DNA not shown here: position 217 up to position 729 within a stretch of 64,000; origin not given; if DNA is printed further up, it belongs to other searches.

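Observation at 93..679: hicBA toxin-antitoxin cassette bracketed by an 83-bp duplication of the trpB 3' end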

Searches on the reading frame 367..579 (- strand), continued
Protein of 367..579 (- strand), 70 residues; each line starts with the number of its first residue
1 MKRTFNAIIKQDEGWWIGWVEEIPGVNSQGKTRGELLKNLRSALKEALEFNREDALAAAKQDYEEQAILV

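Call 34: search_protein_families(library=pfam, proteins=[L100:4091-4282:+, L100:4292-4537:+, L100:4344-4781:+, L100:4774-5004:+, L110:567-779:+, L110:721-1071:+, L110:47-496:+, L099:3716-4993:+, L111:2791-3831:+], max_evalue=0.01)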
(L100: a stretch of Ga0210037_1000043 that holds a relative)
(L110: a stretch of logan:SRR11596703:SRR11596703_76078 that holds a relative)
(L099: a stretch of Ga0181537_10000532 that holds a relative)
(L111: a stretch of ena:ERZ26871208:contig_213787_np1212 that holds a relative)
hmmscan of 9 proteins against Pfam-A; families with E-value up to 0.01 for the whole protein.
L100:4091-4282:+ (63 aa): 0 families

L100:4292-4537:+ (81 aa): 1 family
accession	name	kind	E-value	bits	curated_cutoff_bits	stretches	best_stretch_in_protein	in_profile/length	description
PF13711.11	DUF4160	-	3.4e-16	59.6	23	1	11-74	2-65/65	Domain of unknown function (DUF4160)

L100:4344-4781:+ (145 aa): 1 family
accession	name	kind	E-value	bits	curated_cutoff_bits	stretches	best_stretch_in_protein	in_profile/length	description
PF10387.14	DUF2442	-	6.7e-20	71.5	23.9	1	71-137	4-71/72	Protein of unknown function (DUF2442)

L100:4774-5004:+ (76 aa): 1 family
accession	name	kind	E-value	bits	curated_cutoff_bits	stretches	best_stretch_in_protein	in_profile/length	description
PF02965.22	Met_synt_B12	-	2.5e-22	80.1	25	1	6-60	219-273/273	Vitamin B12 dependent methionine synthase, activation domain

L110:567-779:+ (70 aa): 1 family
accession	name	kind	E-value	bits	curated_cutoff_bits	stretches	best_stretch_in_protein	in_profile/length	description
PF01954.22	AF2212-like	-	8.8e-08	32.9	21.6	1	1-52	1-54/59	AF2212-like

L110:721-1071:+ (116 aa): 1 family
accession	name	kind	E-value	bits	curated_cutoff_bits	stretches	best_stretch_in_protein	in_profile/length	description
PF02452.23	PemK_toxin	-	3.7e-05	24.3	23.1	1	20-113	4-108/109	PemK-like, MazF-like toxin of type II toxin-antitoxin system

L110:47-496:+ (149 aa): 2 families
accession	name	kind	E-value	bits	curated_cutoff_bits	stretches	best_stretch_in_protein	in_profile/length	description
PF09180.16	ProRS-C_1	-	2e-14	53.9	31.5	1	89-149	11-71/71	Prolyl-tRNA synthetase, C-terminal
PF20028.4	VMAP-C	-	0.0061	16.9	27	0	17-63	168-206/226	vWA-MoxR associated protein C-terminal domain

L099:3716-4993:+ (425 aa): 2 families
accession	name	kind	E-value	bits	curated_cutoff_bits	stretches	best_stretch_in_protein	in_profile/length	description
PF19288.4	CofH_C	-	2e-17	63.6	27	1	282-399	2-121/125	CofH/MqnC C-terminal region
PF04055.27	Radical_SAM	-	2.7e-17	63.9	29.5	1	68-273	1-165/166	Radical SAM superfamily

L111:2791-3831:+ (346 aa): 1 family
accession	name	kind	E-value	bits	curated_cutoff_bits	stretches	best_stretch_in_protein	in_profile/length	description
PF13442.11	Cytochrome_CBB3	-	3.3e-05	24.6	27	1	254-310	6-68/68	Cytochrome C oxidase, cbb3-type, subunit III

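Call 46: search_protein_families(library=padloc, proteins=[P0001, window:367-579:-, L001:11806-12291:+], max_evalue=0.01)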
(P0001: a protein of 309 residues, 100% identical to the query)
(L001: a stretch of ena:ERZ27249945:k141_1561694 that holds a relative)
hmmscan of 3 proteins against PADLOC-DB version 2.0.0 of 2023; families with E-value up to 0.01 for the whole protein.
P0001 (309 aa): 7 families
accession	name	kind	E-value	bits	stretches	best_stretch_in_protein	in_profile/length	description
PDLC03478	REase_II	-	2.7e-08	31.8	1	233-300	90-158/219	Type II restriction enzyme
PDLC03418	REase_II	-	1.4e-05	22.4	1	237-295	309-364/372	Type II restriction enzyme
PDLC00325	PtuB1|PtuB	-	0.0017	16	1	243-302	40-103/213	Unknown function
PDLC03431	REase_II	-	0.0017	16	1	266-301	172-207/246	Type II restriction enzyme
PDLC00335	PtuB1|PtuB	-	0.0018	15.8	1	244-302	38-100/214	Unknown function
PDLC00350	PtuB1|PtuB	-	0.0022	15.9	1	242-302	37-101/224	Unknown function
PDLC02859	DpdF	-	0.0097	12.4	0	247-298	2-50/545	DpdF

window:367-579:- (70 aa): 0 families

L001:11806-12291:+ (161 aa): 1 family
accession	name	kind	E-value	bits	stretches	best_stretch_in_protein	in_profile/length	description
PDLC04726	PDC-M60C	-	0.0007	16.6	1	10-135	2-124/407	-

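Call 47: search_protein_families(library=ncbifam, proteins=[P0001, window:367-579:-], max_evalue=0.001)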
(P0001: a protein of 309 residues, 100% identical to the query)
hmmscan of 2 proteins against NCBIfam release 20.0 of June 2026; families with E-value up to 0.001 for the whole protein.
P0001 (309 aa): 2 families
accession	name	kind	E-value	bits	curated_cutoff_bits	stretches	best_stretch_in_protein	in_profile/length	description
NF040563.1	guided_IscB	equivalog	1.5e-09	37.4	175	1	243-302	183-237/314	RNA-guided endonuclease IscB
NF049971.1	CRISPR_Cas9d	exception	0.0004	19.1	375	1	240-302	533-595/986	type II CRISPR RNA-guided endonuclease Cas9d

window:367-579:- (70 aa): 0 families

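Call 48: find_encoding_contigs(protein=P0018, flank=4000, max_places=4)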
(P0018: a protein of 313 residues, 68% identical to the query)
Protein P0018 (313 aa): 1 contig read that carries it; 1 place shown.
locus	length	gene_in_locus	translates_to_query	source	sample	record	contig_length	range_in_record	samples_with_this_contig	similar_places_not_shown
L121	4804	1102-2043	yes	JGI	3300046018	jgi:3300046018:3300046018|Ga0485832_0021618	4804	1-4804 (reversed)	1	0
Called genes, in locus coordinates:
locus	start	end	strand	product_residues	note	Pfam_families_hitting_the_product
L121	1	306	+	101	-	?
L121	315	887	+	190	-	PF00551:Formyl_trans_N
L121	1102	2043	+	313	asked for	PF18780:HNH_repeat, PF01844:HNH, PF14279:HNH_5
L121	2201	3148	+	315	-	PF01118:Semialdhyde_dh, PF22698:Semialdhyde_dhC_1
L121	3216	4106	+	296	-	PF06325:PrmA, PF13489:Methyltransf_23 (faint), PF05175:MTS, PF13847:Methyltransf_31, PF08241:Methyltransf_11 (weak), PF13649:Methyltransf_25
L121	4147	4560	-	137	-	PF19803:DUF6286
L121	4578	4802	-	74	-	?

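Call 49: find_encoding_contigs(protein=P0025, flank=4000, max_places=6)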
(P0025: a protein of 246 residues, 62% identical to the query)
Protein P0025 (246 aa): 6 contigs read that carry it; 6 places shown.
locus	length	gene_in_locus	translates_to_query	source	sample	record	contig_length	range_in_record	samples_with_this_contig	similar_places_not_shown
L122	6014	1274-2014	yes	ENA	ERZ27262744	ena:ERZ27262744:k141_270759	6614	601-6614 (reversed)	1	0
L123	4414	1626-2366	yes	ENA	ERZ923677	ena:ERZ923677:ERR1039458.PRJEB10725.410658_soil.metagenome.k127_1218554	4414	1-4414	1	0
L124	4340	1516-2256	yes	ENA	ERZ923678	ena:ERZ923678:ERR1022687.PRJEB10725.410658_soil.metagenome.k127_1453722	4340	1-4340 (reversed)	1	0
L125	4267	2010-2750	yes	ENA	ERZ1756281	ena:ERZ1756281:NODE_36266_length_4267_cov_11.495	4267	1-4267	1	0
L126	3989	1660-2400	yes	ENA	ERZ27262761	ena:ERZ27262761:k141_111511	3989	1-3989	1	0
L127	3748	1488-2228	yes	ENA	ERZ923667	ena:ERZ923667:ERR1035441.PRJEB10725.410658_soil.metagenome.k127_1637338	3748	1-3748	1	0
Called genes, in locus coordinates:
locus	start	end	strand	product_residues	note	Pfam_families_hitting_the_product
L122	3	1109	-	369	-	?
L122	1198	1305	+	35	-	-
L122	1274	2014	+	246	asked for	PF18780:HNH_repeat, PF01844:HNH, PF14279:HNH_5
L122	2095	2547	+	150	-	-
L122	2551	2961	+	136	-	-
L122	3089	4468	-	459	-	PF13290:CHB_HEX_C_1, PF13287:Fn3_assoc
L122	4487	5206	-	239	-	PF07963:N_methyl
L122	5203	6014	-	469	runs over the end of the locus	?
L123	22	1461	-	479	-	PF13518:HTH_28 (faint)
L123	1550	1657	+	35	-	-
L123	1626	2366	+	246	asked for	PF18780:HNH_repeat, PF01844:HNH, PF14279:HNH_5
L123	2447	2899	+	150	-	-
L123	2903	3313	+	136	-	-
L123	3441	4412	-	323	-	?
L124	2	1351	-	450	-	?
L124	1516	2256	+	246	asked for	PF18780:HNH_repeat, PF01844:HNH, PF14279:HNH_5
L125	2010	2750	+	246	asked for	PF18780:HNH_repeat, PF01844:HNH, PF14279:HNH_5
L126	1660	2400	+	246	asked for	PF18780:HNH_repeat, PF01844:HNH, PF14279:HNH_5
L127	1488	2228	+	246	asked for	PF18780:HNH_repeat, PF01844:HNH, PF14279:HNH_5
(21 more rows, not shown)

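Call 50: find_encoding_contigs(protein=P0014, flank=4000, max_places=6)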
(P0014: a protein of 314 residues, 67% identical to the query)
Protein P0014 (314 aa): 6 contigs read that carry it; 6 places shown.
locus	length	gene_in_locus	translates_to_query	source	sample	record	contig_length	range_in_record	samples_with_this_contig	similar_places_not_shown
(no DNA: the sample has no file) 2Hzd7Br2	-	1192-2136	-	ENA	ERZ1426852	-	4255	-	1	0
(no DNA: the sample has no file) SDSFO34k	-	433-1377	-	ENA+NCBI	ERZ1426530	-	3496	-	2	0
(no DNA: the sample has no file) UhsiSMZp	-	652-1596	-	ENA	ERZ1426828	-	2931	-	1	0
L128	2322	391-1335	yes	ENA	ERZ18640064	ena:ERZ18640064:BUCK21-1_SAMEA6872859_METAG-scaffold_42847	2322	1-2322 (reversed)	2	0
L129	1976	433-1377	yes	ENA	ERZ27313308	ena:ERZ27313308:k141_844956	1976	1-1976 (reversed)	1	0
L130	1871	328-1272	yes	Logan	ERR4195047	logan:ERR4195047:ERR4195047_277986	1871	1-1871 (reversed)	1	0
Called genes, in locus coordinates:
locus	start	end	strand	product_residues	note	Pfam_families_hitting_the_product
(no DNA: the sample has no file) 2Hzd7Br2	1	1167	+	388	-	?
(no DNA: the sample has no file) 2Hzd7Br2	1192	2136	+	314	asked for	PF18780:HNH_repeat, PF01844:HNH, PF14279:HNH_5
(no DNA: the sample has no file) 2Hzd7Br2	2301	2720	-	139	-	PF01850:PIN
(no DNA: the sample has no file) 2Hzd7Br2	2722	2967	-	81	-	PF02604:PhdYeFM_antitox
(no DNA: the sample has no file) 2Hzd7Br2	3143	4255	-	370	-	?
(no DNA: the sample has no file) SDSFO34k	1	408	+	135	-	?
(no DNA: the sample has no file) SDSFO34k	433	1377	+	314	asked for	PF18780:HNH_repeat, PF01844:HNH, PF14279:HNH_5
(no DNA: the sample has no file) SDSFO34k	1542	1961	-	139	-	PF01850:PIN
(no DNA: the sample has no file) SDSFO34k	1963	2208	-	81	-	PF02604:PhdYeFM_antitox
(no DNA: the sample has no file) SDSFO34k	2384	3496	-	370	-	?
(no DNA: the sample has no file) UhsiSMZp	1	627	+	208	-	?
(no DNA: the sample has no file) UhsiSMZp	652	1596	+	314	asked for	PF18780:HNH_repeat, PF01844:HNH, PF14279:HNH_5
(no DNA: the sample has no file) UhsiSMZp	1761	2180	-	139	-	PF01850:PIN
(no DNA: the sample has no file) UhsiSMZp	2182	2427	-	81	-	PF02604:PhdYeFM_antitox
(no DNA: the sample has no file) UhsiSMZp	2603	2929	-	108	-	?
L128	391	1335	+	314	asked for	PF18780:HNH_repeat, PF01844:HNH, PF14279:HNH_5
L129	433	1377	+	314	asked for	PF18780:HNH_repeat, PF01844:HNH, PF14279:HNH_5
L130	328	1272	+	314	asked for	PF18780:HNH_repeat, PF01844:HNH, PF14279:HNH_5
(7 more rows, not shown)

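Call 54: find_homologous_proteins(query=window:367-579:-, max_evalue=0.000001)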
Query window:367-579:- (70 aa): 1982 proteins with E <= 0.000001 among 1982 candidates; the best 120 are listed.
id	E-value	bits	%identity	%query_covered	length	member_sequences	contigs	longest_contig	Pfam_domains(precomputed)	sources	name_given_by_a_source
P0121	1.3e-38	147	100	100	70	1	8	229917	-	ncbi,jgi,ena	jgi:predicted RNase H-like HicB family nuclease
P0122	1.8e-38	147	99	100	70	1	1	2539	-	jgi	jgi:predicted RNase H-like HicB family nuclease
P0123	4.4e-38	146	97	100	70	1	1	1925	-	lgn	-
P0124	2.5e-37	143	99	100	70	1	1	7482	-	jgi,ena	-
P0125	4.3e-37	142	94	100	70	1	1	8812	PF21748.4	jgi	jgi:predicted RNase H-like HicB family nuclease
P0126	5.1e-37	142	96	100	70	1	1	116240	-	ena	-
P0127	6.8e-37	142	96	100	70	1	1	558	-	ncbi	-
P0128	8.1e-37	142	94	100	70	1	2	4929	PF21748.4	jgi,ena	-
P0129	9.1e-37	141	96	100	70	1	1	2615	-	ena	-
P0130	1.3e-36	141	94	100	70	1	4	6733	-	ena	-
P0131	1.3e-36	141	94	100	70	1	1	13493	PF21748.4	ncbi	-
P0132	1.6e-36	141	96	100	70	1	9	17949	PF21748.4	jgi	jgi:predicted RNase H-like HicB family nuclease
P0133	1.6e-36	141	96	100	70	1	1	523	-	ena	-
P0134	1.7e-36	140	94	100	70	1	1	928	-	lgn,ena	-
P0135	1.8e-36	140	94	100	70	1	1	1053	-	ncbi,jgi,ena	jgi:predicted RNase H-like HicB family nuclease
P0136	2.2e-36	140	94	100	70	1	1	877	PF21748.4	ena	-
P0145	4.2e-36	139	93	100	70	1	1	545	PF21748.4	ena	-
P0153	5.6e-36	139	93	100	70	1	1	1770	PF21748.4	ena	-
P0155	6.2e-36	139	94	100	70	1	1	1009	PF21748.4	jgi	-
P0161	9.2e-36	138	93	100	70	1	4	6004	PF21748.4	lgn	-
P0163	1.1e-35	138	91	100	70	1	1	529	PF21748.4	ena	-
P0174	1.6e-35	137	93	100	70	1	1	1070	PF21748.4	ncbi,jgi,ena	jgi:predicted RNase H-like HicB family nuclease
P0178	2.1e-35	137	93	100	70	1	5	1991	PF21748.4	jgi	jgi:predicted RNase H-like HicB family nuclease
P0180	2.3e-35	137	93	100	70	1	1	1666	PF21748.4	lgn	-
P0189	3.3e-35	136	93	100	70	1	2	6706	PF21748.4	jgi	jgi:predicted RNase H-like HicB family nuclease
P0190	3.4e-35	136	90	100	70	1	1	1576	PF21748.4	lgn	-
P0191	3.6e-35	136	90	100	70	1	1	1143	PF21748.4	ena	-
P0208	6.4e-35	136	90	100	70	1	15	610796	-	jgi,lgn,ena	jgi:predicted RNase H-like HicB family nuclease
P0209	6.8e-35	135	90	100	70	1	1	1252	PF21748.4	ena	-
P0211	7.2e-35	135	90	100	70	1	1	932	PF21748.4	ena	-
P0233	1.8e-34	134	89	100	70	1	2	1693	PF21748.4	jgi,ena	-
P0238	2.2e-34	134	93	100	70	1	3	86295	PF21748.4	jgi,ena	jgi:predicted RNase H-like HicB family nuclease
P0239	2.3e-34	134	90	100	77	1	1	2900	PF21748.4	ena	-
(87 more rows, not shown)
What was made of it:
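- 367..579 (-): hicB-like antitoxin gene: 70 aa, RNase H-like/UPF0150 fold, no DNA-binding domain. Proteins 93-100% identical are named HicB-family antitoxin or HicB nuclease by NCBI and JGI (call 54).
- On HicAB type II toxin-antitoxin system: Proteins 93-100% identical are named HicB-family antitoxin by NCBI and JGI (call 54).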

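Call 55: find_encoding_contigs(protein=P0132, flank=3000, max_places=10)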
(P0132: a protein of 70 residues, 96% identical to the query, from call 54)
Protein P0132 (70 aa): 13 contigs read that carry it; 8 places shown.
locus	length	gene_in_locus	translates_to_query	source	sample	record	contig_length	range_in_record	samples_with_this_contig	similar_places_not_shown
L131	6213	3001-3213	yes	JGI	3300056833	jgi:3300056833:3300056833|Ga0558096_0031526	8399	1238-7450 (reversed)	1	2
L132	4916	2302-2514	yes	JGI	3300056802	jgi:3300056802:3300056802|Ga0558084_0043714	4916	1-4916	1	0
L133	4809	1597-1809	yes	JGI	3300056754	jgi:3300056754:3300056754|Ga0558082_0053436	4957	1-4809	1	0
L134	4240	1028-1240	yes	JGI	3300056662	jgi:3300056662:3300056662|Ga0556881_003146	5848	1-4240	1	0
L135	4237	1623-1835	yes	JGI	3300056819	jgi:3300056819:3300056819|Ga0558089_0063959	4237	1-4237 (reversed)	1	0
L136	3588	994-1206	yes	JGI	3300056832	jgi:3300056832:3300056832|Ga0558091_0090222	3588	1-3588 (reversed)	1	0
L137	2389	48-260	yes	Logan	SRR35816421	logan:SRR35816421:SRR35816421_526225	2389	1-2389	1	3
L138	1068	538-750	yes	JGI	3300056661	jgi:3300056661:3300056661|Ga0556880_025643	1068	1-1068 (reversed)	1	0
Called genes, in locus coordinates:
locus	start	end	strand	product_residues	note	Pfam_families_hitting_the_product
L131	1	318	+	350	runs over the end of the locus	PF00487:FA_desaturase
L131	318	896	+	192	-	PF03352:Adenine_glyco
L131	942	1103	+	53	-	-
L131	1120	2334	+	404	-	PF00291:PALP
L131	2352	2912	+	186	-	PF05685:Uma2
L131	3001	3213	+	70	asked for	PF21748:UPF0150 (faint)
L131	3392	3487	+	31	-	-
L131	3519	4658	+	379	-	PF14022:DUF4238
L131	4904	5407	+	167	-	-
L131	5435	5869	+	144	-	PF00072:Response_reg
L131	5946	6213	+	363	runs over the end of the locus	PF04055:Radical_SAM, PF19288:CofH_C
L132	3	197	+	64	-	?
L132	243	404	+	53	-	-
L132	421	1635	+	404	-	PF00291:PALP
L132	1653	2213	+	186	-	PF05685:Uma2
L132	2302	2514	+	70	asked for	PF21748:UPF0150 (faint)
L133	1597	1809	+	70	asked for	PF21748:UPF0150 (faint)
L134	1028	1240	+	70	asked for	PF21748:UPF0150 (faint)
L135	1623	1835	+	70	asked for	PF21748:UPF0150 (faint)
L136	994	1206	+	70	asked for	PF21748:UPF0150 (faint)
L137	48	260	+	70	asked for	PF21748:UPF0150 (faint)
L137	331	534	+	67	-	-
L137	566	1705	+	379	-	PF14022:DUF4238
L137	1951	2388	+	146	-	?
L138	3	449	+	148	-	PF05685:Uma2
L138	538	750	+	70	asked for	PF21748:UPF0150 (faint)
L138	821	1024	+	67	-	-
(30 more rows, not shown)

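Call 56: find_encoding_contigs(protein=P0208, flank=3000, max_places=10)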
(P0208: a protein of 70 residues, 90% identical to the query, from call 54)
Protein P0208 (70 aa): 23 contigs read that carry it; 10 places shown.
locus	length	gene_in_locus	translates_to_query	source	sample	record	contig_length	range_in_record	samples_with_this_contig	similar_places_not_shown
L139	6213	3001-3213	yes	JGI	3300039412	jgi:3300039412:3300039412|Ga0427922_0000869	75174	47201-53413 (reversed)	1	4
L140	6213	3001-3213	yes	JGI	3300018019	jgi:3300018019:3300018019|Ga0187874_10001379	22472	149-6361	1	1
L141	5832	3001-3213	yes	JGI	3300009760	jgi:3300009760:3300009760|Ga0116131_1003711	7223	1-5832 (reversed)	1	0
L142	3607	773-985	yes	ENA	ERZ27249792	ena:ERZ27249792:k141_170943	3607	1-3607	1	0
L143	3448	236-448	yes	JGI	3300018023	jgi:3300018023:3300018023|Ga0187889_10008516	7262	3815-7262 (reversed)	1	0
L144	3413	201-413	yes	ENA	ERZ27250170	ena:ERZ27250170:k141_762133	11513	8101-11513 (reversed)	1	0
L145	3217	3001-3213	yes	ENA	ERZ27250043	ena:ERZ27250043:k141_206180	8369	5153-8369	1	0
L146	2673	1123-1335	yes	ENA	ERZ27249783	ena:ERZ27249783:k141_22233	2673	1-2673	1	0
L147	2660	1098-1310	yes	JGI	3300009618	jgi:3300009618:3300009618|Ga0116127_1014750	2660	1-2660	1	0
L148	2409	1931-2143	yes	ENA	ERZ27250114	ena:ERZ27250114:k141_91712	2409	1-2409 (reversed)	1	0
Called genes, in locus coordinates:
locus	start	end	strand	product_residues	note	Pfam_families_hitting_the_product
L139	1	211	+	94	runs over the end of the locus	PF12769:PNTB_4TM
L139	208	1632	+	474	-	PF02233:PNTB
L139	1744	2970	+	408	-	PF00291:PALP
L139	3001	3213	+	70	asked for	-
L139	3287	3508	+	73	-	-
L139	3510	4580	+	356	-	-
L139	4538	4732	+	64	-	-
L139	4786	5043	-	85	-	-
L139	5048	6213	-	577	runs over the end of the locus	-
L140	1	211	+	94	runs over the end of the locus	PF12769:PNTB_4TM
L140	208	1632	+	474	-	PF02233:PNTB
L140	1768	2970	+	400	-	PF00291:PALP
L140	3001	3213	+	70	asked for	-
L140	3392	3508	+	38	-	-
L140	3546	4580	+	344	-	-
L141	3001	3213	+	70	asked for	-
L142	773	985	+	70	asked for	-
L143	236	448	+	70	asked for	-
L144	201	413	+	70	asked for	-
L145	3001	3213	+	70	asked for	-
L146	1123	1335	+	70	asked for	-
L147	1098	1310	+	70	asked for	-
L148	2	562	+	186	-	?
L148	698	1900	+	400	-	PF00291:PALP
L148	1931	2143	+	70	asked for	-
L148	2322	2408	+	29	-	?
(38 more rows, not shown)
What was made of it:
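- HicB proteins 96% and 90% identical to this one lie right after trpB in two other groups of contigs, L131-L138 and L139-L148 (L137 starts at hicB; calls 55, 56).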
